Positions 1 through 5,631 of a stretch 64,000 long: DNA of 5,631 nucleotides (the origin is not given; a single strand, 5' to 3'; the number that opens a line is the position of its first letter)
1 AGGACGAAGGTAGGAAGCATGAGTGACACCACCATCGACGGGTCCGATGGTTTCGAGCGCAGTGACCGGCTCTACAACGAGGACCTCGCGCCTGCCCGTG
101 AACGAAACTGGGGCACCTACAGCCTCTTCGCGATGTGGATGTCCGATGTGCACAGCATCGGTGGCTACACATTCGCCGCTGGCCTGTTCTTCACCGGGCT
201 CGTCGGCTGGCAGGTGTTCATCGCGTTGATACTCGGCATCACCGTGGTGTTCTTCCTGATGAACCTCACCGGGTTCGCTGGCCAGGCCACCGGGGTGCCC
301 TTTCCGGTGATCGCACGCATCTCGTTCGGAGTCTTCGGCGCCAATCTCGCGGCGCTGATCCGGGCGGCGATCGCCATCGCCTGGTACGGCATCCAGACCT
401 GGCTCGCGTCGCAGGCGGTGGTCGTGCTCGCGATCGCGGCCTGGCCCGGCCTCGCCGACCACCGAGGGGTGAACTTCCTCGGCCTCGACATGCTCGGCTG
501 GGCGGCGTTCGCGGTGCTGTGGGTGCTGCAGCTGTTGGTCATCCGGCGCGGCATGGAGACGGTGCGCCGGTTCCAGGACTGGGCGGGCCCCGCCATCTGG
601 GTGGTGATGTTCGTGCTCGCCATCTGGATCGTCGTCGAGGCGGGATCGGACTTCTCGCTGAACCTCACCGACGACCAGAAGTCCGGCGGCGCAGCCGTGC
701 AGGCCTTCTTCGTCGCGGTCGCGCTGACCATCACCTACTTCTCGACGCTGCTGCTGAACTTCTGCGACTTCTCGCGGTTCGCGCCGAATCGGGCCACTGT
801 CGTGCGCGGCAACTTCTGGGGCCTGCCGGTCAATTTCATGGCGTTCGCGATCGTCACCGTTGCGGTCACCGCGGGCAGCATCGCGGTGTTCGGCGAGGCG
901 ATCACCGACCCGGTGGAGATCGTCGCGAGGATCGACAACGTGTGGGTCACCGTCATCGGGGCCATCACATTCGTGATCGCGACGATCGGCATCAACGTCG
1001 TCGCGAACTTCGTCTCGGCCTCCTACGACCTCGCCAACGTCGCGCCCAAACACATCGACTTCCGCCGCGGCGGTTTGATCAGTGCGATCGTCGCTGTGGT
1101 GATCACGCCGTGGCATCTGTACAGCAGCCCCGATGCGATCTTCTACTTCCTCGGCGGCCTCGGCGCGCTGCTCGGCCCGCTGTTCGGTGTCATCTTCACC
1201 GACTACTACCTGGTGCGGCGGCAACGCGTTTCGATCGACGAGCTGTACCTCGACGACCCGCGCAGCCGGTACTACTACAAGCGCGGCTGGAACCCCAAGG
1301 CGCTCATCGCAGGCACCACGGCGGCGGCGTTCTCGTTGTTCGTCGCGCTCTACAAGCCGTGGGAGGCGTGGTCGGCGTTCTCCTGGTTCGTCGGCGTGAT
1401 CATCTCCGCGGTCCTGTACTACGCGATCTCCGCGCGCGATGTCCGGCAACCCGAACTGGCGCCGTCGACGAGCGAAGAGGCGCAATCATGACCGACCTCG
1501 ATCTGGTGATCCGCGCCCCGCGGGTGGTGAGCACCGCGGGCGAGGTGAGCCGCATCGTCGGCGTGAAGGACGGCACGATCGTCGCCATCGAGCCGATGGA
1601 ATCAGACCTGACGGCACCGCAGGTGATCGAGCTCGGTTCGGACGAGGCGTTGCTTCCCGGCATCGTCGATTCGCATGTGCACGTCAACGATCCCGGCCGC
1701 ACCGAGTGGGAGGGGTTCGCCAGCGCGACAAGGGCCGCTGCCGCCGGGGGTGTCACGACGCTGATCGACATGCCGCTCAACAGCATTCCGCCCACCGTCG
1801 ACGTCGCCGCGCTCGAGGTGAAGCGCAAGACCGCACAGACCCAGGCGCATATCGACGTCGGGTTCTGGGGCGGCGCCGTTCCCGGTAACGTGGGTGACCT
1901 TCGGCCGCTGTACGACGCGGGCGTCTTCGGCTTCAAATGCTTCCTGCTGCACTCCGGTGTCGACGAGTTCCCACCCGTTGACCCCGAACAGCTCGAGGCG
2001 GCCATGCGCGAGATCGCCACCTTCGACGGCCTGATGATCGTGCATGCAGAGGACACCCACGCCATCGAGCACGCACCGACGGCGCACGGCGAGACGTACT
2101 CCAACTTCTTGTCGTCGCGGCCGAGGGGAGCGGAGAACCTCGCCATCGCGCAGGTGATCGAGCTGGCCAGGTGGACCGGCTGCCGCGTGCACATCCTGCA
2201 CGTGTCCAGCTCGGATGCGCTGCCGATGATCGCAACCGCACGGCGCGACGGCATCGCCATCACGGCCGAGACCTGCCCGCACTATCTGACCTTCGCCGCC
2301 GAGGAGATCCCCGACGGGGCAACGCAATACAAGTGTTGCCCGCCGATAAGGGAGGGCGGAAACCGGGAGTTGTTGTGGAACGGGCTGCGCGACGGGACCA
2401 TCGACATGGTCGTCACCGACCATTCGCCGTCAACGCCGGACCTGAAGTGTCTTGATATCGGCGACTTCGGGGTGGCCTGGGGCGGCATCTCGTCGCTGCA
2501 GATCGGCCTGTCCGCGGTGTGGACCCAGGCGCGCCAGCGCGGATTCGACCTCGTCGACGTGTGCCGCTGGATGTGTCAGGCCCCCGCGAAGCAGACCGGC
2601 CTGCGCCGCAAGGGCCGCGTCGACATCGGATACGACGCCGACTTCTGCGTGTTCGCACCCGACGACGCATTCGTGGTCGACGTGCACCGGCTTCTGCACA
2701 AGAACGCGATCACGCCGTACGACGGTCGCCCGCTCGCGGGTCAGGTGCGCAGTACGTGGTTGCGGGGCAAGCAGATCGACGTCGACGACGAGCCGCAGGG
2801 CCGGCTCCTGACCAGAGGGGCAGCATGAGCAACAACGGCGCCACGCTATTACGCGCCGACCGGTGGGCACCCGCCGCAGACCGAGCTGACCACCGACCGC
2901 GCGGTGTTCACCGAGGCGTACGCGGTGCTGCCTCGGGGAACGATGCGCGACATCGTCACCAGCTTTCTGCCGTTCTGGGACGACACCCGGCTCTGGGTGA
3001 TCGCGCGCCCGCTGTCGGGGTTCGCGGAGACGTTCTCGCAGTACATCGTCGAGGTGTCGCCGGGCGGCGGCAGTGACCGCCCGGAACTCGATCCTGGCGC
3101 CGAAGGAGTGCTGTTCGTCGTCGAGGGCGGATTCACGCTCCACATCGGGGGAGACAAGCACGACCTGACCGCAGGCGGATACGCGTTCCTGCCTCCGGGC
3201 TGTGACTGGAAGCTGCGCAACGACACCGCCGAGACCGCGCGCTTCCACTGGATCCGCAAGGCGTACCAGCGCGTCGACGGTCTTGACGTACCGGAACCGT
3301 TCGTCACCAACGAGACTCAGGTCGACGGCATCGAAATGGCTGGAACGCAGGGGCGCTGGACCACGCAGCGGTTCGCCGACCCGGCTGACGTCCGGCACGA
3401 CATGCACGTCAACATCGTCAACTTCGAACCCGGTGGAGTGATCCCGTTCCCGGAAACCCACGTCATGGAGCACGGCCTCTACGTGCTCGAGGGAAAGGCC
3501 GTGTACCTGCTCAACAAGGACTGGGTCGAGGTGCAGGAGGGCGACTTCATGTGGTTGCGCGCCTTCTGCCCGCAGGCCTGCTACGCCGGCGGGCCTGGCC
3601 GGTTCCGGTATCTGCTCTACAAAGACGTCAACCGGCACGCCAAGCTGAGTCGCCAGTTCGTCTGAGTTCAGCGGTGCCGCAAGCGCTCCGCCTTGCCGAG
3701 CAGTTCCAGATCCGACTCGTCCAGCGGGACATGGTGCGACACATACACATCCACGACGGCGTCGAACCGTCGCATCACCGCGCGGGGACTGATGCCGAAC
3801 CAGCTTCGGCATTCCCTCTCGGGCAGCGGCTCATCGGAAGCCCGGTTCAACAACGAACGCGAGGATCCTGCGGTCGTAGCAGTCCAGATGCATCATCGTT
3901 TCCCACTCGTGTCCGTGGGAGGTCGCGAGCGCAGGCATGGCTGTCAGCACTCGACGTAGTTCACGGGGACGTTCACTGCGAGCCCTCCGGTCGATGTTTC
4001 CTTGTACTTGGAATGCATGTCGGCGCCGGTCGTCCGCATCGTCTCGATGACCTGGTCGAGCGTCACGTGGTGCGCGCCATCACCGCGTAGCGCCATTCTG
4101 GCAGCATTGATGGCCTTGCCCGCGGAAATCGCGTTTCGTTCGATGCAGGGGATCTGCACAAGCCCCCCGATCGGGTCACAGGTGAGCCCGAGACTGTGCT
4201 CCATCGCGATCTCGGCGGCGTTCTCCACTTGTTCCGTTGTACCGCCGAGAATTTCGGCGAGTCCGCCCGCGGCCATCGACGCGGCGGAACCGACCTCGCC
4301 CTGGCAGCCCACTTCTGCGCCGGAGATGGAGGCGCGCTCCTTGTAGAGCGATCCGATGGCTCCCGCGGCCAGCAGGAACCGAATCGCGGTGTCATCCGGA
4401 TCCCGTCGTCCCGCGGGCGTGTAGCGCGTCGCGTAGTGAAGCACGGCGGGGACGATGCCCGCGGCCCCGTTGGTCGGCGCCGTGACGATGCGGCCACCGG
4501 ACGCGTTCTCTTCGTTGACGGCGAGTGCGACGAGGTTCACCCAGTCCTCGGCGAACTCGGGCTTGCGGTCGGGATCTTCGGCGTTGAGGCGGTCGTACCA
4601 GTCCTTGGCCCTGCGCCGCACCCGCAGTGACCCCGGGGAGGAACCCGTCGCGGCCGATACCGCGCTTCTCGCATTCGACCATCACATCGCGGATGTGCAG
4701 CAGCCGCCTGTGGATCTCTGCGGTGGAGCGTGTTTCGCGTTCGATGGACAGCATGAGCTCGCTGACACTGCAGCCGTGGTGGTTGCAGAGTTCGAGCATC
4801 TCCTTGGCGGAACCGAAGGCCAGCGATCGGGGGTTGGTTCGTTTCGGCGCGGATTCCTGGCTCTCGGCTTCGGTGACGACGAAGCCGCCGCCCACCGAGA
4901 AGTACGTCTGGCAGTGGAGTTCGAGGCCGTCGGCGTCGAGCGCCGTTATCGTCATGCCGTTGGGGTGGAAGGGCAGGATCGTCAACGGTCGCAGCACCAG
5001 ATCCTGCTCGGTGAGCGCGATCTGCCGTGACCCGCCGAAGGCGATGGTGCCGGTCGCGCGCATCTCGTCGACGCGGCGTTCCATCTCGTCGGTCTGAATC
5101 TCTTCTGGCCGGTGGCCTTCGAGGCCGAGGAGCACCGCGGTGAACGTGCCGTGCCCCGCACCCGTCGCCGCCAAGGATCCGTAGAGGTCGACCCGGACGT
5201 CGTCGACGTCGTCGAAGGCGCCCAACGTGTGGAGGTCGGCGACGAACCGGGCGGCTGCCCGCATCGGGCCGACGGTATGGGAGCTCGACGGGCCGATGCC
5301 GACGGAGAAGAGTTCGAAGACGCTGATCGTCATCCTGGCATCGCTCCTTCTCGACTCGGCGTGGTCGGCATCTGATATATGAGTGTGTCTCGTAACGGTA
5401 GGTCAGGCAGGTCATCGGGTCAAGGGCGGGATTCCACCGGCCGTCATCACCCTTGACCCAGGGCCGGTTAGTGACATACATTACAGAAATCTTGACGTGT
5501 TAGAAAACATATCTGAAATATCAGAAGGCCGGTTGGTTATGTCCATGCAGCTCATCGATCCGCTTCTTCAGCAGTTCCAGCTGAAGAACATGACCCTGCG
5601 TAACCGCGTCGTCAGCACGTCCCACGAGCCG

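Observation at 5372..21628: Seven intergenic copies of the AT-rich palindrome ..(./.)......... link the betaine/sarcosine/C1 genes into one putative regulon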

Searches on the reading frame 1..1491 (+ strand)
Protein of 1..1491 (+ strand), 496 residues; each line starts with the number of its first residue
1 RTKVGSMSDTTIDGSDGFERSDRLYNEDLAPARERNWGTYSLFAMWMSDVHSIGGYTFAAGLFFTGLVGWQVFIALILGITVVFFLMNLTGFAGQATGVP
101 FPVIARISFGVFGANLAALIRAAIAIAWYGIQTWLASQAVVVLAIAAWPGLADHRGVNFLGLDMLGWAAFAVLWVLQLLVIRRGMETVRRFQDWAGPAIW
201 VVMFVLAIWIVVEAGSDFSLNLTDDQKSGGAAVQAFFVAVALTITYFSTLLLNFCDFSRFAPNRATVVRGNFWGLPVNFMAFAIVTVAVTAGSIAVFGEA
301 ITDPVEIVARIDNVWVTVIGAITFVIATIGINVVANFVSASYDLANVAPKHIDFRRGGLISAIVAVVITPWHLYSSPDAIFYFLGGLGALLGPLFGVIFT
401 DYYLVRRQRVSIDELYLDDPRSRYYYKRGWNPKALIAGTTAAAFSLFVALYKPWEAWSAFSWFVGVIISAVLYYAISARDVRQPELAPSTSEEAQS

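Call 38: search_protein_families(library=pfam, proteins=[window:1-1491:+], max_evalue=0.00001)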
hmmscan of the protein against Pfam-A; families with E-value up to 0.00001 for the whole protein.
window:1-1491:+ (496 aa): 1 family
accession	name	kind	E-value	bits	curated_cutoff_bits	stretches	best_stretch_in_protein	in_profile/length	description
PF02133.21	Transp_cyt_pur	-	9.4e-97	325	23.5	1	31-465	3-440/440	Permease for cytosine/purines, uracil, thiamine, allantoin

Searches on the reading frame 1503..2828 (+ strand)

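Call 38: search_protein_families(library=pfam, proteins=[window:1503-2828:+], max_evalue=0.00001)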
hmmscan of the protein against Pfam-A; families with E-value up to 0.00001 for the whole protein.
window:1503-2828:+ (441 aa): 2 families
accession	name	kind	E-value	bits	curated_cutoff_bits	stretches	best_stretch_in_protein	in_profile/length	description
PF01979.26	Amidohydro_1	-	5.5e-27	95.4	25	1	50-424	2-344/345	Amidohydrolase family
PF07969.17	Amidohydro_3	-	4.6e-10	40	29.7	1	351-425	410-471/472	Amidohydrolase family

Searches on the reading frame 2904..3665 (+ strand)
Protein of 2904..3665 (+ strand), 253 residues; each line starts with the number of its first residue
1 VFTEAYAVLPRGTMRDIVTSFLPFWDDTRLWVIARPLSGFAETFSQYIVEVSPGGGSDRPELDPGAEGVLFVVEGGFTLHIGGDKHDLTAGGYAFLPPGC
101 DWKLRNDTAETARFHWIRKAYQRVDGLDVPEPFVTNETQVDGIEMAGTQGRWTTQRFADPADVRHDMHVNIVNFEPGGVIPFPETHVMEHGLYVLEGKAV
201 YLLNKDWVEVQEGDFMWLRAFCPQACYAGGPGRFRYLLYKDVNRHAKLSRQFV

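Call 38: search_protein_families(library=pfam, proteins=[window:2904-3665:+], max_evalue=0.00001)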
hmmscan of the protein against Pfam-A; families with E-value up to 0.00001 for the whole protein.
window:2904-3665:+ (253 aa): 3 families
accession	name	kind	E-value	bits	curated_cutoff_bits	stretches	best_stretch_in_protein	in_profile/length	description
PF07883.17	Cupin_2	-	3.2e-21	75.3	27.2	2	48-117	2-69/70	Cupin domain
PF05899.18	Cupin_3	-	1e-10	41.5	23.5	1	40-121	3-74/74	EutQ-like cupin domain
PF02311.25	AraC_binding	-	1.3e-06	28.6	21.1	0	192-237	27-72/135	AraC-like ligand binding domain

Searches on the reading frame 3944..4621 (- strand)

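Call 9: search_protein_families(library=pfam, proteins=[window:3944-4621:-])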
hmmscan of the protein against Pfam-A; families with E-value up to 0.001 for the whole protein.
window:3944-4621:- (225 aa): 1 family
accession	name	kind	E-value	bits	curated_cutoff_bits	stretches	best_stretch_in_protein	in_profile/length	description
PF03313.21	SDH_alpha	-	2.2e-80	270.5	26.4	1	25-215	74-260/260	Serine dehydratase alpha chain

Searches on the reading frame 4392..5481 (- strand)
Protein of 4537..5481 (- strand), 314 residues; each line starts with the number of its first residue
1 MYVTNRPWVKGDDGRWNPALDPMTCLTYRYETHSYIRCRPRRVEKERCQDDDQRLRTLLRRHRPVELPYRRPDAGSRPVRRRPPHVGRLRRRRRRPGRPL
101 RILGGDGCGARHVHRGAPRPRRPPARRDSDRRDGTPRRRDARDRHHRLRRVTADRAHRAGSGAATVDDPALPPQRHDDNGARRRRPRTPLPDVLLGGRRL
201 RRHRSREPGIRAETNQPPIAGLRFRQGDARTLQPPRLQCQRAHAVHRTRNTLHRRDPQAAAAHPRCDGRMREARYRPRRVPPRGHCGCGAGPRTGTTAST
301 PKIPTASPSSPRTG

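Call 9: search_protein_families(library=pfam, proteins=[window:4537-5481:-, window:4392-5333:-])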
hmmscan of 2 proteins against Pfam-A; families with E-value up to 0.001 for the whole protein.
window:4537-5481:- (314 aa): 0 families

window:4392-5333:- (313 aa): 1 family
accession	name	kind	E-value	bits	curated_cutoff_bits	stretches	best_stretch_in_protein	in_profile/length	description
PF03315.21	SDH_beta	-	2.1e-58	197.5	26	1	4-156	1-154/155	Serine dehydratase beta chain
